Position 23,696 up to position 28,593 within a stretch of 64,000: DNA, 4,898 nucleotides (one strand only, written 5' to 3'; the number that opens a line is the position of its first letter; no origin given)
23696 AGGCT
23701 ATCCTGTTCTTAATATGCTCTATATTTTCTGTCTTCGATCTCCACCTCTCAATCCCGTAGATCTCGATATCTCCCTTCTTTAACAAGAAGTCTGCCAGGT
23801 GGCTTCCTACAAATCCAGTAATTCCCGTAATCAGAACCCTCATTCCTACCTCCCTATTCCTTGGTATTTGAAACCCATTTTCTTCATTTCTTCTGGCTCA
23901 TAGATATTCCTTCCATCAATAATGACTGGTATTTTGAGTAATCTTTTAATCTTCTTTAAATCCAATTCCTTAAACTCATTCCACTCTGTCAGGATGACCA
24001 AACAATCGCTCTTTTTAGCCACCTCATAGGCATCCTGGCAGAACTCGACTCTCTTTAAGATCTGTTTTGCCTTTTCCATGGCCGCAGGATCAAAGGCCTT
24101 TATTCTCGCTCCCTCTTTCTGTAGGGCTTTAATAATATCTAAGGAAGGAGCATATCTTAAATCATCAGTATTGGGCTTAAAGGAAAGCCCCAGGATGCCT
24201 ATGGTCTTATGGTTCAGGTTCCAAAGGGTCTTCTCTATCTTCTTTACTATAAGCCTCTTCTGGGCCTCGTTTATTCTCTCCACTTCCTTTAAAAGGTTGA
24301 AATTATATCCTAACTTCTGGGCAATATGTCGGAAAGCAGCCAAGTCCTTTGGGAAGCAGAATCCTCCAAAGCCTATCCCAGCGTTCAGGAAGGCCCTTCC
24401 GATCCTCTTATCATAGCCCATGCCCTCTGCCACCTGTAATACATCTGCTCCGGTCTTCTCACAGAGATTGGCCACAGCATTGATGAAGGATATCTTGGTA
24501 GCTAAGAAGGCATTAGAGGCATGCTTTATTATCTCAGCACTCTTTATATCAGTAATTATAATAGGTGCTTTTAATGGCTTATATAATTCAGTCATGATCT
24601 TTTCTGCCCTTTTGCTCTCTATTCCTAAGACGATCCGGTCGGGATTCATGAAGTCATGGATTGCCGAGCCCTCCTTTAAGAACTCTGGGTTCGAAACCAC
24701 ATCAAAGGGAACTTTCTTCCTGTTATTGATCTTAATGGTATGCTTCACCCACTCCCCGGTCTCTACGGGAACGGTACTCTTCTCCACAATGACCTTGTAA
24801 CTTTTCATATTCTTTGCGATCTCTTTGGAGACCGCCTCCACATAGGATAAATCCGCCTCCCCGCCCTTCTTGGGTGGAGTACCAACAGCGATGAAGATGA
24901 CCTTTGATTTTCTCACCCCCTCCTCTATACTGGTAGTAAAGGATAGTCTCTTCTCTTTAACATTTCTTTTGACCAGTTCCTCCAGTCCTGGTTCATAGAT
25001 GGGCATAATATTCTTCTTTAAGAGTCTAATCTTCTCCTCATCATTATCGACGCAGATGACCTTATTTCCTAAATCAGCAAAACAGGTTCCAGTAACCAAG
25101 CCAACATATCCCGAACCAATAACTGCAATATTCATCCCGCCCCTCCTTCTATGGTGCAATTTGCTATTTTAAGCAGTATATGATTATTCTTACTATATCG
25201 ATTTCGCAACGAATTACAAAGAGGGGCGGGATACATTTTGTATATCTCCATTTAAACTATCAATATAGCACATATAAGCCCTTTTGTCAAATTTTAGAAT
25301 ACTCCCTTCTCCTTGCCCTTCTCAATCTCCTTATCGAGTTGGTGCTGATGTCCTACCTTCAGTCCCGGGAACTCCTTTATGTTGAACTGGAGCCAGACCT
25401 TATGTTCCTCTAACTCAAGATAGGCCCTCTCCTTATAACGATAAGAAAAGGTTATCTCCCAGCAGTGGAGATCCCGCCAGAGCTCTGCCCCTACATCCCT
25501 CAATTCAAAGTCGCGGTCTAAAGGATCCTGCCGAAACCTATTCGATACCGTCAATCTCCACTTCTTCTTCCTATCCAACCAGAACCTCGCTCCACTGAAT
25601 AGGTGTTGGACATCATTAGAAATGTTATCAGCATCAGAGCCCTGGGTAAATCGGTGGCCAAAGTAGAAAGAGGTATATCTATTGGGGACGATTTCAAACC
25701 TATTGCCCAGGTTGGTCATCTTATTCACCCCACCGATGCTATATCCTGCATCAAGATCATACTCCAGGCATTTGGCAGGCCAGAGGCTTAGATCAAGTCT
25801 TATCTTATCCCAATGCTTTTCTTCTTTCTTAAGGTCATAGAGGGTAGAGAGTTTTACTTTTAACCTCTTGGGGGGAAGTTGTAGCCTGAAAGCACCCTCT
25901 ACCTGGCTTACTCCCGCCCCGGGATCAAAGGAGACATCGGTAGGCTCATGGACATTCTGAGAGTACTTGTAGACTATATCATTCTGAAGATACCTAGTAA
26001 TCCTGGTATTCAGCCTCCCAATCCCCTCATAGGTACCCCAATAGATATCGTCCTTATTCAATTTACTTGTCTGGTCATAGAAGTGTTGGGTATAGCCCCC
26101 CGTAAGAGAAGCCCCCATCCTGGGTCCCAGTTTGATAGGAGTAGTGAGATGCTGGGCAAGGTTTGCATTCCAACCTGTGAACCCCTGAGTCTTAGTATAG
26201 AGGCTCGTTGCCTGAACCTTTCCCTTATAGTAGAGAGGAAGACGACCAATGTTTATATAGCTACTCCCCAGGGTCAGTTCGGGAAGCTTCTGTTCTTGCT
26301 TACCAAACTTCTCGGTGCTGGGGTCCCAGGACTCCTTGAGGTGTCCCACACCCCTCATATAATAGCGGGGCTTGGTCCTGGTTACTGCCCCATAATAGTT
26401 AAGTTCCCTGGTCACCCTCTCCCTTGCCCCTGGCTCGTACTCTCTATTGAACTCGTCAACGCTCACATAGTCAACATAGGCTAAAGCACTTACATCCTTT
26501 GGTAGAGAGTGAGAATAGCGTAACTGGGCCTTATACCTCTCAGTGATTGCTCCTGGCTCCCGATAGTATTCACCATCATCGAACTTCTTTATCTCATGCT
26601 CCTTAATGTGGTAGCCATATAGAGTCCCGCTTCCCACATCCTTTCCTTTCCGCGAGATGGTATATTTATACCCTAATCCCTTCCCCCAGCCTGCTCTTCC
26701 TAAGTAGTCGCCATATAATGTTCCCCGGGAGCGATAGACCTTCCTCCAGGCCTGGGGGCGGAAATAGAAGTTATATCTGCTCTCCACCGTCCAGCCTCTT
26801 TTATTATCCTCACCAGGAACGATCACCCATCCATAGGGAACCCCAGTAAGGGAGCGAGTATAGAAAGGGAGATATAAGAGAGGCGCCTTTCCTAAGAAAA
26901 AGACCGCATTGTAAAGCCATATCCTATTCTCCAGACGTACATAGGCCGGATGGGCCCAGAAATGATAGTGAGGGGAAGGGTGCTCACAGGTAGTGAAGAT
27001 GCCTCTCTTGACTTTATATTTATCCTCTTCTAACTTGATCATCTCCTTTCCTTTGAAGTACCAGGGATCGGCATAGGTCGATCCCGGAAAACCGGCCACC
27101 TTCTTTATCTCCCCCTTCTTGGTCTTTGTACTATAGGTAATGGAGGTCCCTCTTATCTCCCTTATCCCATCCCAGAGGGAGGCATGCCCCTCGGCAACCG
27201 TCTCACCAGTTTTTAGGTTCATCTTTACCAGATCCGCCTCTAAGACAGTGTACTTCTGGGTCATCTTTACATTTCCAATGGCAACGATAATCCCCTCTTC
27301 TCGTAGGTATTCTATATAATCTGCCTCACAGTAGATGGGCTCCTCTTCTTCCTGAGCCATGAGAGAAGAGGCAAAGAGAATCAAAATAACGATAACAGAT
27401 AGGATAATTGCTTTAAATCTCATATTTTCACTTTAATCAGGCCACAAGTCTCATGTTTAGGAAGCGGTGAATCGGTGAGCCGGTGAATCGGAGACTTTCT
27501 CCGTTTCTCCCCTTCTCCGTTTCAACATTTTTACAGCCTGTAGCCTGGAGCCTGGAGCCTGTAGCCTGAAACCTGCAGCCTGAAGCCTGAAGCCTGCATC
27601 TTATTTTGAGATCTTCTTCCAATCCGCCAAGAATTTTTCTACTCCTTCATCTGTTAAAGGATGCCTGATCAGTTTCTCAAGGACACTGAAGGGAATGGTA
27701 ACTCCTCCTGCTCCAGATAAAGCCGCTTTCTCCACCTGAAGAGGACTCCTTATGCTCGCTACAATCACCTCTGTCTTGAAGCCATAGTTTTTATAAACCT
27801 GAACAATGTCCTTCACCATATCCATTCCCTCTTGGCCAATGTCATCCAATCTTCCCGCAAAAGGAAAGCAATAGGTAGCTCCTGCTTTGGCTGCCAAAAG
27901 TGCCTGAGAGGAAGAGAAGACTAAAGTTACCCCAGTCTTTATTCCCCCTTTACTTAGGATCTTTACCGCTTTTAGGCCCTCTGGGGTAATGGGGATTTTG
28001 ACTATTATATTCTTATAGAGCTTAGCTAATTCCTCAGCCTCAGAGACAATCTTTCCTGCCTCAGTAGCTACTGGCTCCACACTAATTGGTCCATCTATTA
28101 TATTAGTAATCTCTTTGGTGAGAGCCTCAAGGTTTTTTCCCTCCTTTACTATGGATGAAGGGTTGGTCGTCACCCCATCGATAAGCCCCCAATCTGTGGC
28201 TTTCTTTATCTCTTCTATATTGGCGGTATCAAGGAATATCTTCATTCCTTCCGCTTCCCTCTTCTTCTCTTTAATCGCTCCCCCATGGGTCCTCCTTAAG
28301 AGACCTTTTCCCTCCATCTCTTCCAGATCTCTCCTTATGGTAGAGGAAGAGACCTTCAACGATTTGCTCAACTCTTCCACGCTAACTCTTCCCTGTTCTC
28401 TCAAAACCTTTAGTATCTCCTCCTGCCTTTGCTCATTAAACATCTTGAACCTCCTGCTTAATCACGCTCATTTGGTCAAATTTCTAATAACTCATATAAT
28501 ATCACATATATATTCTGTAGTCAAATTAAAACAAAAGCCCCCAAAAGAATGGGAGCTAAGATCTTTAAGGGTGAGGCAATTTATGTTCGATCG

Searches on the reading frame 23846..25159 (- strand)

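Call 77: search_protein_families(library=pfam, proteins=[window:23846-25159:-], max_evalue=0.00001)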
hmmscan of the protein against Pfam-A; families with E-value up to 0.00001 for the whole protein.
window:23846-25159:- (437 aa): 4 families
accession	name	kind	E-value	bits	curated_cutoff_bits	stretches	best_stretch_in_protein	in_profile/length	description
PF03721.20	UDPG_MGDP_dh_N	-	5.2e-71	238.5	27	1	9-192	1-187/187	UDP-glucose/GDP-mannose dehydrogenase family, NAD binding domain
PF03720.21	UDPG_MGDP_dh_C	-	5.8e-38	129.8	30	1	321-422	1-103/103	UDP-glucose/GDP-mannose dehydrogenase family, UDP binding domain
PF00984.24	UDPG_MGDP_dh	-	1.3e-35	121.8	25.4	1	206-298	1-93/94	UDP-glucose/GDP-mannose dehydrogenase family, central domain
PF03807.23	F420_oxidored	-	1.2e-08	35.9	21.6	0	11-92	2-67/94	NADP oxidoreductase coenzyme F420-dependent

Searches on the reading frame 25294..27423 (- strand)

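Call 78: search_protein_families(library=pfam, proteins=[window:25294-27423:-], max_evalue=0.00001)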
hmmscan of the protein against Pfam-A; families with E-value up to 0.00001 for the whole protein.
window:25294-27423:- (709 aa): 0 families

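Call 91: search_protein_families(library=ncbifam, proteins=[window:25294-27423:-], max_evalue=0.01)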
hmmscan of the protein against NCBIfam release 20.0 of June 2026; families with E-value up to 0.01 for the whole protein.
window:25294-27423:- (709 aa): 2 families
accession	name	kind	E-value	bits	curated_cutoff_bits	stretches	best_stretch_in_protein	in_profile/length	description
TIGR03002.1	outer_YhbN_LptA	equivalog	1.9e-07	31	71.7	1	24-71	4-51/142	lipopolysaccharide transport periplasmic protein LptA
NF003358.0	PRK04423.1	equivalog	0.0024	16.1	944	1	49-192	77-217/799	LPS-assembly protein LptD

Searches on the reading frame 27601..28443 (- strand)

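Call 78: search_protein_families(library=pfam, proteins=[window:27601-28443:-], max_evalue=0.00001)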
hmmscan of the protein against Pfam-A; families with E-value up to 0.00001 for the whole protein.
window:27601-28443:- (280 aa): 6 families
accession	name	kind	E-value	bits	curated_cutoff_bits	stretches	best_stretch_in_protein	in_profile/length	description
PF00923.25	TAL_FSA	-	3.4e-58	197.7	27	1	69-279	1-282/285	Transaldolase/Fructose-6-phosphate aldolase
PF08220.18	HTH_DeoR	-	1.2e-19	70.2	21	1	6-58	1-53/57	DeoR-like helix-turn-helix domain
PF08279.18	HTH_11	-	1.9e-09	37.7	25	1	6-47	1-43/55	HTH domain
PF01047.28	MarR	-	1.2e-07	31.9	24.6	1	7-53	5-51/59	MarR family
PF13412.12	HTH_24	-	2e-06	27.7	21.9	1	7-49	5-47/48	Winged helix-turn-helix DNA-binding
PF09012.17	FeoC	-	5e-06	27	21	0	10-56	5-51/69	FeoC like transcriptional regulator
